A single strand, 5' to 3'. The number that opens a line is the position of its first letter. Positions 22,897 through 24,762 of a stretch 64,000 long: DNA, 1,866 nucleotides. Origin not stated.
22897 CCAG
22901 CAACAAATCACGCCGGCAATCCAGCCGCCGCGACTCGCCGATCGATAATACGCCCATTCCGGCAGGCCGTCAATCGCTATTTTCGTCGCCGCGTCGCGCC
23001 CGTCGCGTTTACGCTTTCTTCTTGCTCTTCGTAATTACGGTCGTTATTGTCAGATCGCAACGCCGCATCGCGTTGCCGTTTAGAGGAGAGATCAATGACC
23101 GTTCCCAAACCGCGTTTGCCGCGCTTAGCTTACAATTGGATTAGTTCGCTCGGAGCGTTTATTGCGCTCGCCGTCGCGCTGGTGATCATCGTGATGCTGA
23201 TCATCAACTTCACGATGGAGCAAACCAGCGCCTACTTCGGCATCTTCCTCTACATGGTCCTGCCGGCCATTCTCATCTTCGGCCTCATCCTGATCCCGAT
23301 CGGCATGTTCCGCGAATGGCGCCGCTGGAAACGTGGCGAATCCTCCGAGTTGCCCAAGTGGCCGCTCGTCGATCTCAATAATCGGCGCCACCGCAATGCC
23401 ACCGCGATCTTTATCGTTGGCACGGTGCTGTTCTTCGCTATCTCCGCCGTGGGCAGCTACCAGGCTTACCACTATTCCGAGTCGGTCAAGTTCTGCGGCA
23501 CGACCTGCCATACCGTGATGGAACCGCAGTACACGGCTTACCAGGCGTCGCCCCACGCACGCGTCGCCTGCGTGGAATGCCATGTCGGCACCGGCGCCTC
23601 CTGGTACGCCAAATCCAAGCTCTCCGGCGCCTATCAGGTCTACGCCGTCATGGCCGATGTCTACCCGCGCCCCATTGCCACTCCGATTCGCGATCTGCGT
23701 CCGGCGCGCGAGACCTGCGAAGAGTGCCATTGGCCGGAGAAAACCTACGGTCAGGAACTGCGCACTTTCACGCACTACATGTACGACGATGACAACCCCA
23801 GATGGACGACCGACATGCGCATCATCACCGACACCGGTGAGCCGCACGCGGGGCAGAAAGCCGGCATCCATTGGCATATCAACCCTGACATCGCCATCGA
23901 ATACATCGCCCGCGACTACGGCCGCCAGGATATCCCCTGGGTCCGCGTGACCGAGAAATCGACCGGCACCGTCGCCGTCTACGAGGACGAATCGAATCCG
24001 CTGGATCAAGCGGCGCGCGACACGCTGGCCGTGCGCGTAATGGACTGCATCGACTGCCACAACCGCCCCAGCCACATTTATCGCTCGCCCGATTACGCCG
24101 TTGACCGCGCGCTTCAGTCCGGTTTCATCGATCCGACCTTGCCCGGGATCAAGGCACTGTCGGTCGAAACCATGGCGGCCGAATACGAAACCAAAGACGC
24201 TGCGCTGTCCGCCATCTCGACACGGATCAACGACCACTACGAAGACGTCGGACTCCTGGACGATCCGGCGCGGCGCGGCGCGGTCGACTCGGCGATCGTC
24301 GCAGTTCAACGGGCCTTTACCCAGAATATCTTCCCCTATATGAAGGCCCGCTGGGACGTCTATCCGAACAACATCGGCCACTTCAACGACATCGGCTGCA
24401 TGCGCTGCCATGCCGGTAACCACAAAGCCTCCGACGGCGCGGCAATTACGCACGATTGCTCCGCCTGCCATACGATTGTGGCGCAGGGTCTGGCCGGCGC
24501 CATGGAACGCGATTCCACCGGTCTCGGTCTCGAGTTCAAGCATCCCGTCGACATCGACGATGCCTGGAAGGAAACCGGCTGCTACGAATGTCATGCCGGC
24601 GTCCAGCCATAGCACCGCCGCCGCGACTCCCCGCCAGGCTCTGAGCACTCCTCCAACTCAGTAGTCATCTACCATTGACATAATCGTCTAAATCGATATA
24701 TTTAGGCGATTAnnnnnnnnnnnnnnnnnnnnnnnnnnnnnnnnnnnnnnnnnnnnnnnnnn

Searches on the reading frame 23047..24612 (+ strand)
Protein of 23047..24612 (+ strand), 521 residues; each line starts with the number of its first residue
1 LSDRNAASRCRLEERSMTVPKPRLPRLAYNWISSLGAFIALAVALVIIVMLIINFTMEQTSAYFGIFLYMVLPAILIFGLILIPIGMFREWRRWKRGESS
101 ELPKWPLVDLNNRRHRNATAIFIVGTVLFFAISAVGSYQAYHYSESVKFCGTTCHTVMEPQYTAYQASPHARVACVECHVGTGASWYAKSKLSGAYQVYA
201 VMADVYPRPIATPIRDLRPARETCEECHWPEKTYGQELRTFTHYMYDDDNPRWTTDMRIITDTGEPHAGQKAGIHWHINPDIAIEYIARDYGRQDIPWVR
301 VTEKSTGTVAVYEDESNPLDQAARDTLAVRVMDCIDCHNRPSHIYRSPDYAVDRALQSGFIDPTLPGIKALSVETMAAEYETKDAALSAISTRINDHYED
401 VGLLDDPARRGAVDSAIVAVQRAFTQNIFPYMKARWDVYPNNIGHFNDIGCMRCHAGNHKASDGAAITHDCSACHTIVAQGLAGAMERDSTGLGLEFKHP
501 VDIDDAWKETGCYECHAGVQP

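Call 56: search_protein_families(library=ncbifam, proteins=[window:23047-24612:+], max_evalue=0.01)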
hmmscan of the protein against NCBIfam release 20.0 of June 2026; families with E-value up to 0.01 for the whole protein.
window:23047-24612:+ (521 aa): 5 families
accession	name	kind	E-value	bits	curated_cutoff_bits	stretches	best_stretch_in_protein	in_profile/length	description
TIGR03153.1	cytochr_NrfH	equivalog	6.5e-13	48.9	134.2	1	124-229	5-110/138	cytochrome c nitrite reductase small subunit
TIGR03508.1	decahem_SO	subfamily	2.2e-05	24.1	192.2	0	220-340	33-152/258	DmsE family decaheme c-type cytochrome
NF011606.0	PRK15032.1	equivalog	0.0029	16.8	455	0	119-201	18-103/390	pentaheme c-type cytochrome TorC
NF040967.1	cytc_ExtN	equivalog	0.0068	15.3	200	0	444-516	34-110/415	selenite/tellurite reduction operon c-type cytochrome ExtN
NF040968.1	FeS_ExtO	equivalog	0.0081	15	200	0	444-516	34-110/416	selenite/tellurite reduction operon b-type cytochrome iron-sulfur cluster-binding subunit ExtO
